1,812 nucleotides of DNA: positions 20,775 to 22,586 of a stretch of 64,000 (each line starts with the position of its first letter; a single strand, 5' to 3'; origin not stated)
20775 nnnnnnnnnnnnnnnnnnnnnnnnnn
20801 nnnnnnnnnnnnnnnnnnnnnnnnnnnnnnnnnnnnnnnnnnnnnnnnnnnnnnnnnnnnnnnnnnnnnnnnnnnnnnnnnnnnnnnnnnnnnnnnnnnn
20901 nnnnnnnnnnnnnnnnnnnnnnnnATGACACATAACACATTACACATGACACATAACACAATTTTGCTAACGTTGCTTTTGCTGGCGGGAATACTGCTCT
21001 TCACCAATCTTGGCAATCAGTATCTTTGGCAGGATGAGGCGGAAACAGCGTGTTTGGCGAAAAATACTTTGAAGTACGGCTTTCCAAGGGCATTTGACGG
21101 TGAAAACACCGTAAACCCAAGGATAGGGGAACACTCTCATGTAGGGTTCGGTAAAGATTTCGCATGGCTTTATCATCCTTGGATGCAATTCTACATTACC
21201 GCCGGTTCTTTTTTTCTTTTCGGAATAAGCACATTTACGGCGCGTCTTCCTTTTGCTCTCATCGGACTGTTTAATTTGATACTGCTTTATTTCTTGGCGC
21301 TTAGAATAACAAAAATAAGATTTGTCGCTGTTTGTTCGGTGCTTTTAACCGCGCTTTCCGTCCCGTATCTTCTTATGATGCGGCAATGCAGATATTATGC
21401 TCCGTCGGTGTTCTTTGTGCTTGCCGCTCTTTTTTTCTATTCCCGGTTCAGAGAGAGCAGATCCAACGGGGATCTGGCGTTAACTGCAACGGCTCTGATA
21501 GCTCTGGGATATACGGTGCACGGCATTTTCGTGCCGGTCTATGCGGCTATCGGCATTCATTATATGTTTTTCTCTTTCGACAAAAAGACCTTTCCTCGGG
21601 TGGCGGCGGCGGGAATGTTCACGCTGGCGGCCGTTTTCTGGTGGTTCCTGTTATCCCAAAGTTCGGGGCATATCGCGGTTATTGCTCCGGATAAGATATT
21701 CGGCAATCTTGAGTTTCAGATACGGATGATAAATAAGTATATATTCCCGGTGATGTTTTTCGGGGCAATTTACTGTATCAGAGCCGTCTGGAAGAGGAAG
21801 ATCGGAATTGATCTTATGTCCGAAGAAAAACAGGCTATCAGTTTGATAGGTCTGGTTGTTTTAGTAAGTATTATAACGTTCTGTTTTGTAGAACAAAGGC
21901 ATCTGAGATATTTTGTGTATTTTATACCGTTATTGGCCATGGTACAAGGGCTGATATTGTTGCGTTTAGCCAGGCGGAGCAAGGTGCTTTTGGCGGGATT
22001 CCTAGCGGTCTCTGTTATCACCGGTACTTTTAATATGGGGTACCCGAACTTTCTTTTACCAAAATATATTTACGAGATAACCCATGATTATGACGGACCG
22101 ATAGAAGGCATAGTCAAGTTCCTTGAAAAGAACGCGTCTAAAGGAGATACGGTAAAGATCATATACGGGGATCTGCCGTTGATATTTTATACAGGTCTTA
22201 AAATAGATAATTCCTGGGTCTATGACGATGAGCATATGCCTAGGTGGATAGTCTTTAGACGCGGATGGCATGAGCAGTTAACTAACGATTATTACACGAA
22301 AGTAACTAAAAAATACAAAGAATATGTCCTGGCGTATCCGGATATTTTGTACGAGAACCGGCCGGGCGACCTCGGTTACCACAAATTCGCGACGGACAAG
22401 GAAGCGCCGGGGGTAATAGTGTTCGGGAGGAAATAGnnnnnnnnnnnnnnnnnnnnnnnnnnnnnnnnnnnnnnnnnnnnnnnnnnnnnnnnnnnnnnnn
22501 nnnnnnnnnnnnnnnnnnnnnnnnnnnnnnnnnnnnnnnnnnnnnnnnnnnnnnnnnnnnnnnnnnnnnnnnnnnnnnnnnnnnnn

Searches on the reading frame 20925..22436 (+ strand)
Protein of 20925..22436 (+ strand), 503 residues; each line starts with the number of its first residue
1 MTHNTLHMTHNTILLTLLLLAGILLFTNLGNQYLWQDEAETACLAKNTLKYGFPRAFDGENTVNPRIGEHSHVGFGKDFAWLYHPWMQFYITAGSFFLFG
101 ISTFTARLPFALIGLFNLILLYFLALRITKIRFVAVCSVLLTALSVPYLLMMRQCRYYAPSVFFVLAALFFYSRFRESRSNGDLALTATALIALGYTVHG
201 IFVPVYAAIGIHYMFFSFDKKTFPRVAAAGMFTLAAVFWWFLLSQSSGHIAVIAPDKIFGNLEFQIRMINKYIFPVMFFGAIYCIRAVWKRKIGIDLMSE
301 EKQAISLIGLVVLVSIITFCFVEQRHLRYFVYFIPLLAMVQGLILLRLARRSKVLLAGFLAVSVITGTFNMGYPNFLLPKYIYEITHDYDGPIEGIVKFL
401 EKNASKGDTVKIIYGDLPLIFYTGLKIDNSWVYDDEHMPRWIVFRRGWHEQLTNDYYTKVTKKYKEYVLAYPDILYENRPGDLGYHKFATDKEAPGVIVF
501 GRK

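Call 10: search_protein_families(library=pfam, proteins=[window:20925-22436:+], max_evalue=0.00001)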
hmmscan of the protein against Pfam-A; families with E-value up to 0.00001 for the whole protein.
window:20925-22436:+ (503 aa): 1 family
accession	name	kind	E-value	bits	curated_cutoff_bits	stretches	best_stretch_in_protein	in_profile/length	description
PF13231.12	PMT_2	-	3.7e-11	43.9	26.1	1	84-240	2-160/160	Dolichyl-phosphate-mannose-protein mannosyltransferase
